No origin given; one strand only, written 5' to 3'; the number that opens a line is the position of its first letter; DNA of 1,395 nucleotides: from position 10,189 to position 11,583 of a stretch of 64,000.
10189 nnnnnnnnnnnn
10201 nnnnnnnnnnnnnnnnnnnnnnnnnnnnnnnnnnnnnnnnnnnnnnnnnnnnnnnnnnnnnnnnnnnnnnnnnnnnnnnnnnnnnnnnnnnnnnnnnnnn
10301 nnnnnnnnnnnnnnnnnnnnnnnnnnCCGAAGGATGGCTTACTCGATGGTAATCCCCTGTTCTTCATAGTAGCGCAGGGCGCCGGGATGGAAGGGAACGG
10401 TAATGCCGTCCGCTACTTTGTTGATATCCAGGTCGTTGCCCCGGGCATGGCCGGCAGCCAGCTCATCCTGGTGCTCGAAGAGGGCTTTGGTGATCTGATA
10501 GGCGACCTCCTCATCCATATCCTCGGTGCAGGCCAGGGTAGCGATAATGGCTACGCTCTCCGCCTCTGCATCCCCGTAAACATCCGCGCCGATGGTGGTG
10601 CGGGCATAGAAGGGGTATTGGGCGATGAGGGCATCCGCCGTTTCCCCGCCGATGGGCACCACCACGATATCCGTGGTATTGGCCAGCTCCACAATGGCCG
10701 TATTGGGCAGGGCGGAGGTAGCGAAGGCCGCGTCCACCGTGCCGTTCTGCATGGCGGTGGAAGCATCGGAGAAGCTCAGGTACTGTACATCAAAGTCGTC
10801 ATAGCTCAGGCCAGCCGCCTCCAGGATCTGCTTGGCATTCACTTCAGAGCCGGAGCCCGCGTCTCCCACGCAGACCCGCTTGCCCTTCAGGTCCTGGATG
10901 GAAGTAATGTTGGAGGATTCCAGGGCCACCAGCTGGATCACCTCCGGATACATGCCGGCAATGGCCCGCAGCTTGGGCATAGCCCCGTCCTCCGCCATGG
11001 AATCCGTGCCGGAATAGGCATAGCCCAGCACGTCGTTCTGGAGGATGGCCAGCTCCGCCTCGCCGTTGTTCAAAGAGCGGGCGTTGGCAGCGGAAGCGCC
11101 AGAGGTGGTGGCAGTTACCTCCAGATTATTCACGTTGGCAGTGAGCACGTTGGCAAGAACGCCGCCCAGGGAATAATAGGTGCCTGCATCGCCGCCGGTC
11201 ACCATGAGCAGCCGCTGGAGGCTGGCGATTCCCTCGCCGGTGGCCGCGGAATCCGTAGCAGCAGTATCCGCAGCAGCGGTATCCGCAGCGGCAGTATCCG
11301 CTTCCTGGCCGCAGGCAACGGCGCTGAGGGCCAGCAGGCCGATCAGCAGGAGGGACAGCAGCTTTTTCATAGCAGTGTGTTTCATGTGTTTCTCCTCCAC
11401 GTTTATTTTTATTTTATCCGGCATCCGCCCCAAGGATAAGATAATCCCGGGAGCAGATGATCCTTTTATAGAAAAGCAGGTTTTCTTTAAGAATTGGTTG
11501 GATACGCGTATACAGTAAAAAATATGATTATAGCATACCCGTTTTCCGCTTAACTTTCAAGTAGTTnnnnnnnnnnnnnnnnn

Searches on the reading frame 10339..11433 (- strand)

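Call 51: search_protein_families(library=pfam, proteins=[window:10339-11433:-])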
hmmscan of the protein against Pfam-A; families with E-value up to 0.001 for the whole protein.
window:10339-11433:- (364 aa): 3 families
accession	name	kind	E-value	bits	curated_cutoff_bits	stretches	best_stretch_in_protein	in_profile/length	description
PF16868.10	NMT1_3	-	1.1e-83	281.7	27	1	77-360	1-289/289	NMT1-like family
PF09084.16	NMT1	-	1.9e-12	48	20.5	1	137-239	46-147/216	NMT1/THI5 like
PF12974.12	Phosphonate-bd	-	5.9e-09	36.1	27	1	93-320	19-215/242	ABC transporter, phosphonate, periplasmic substrate-binding protein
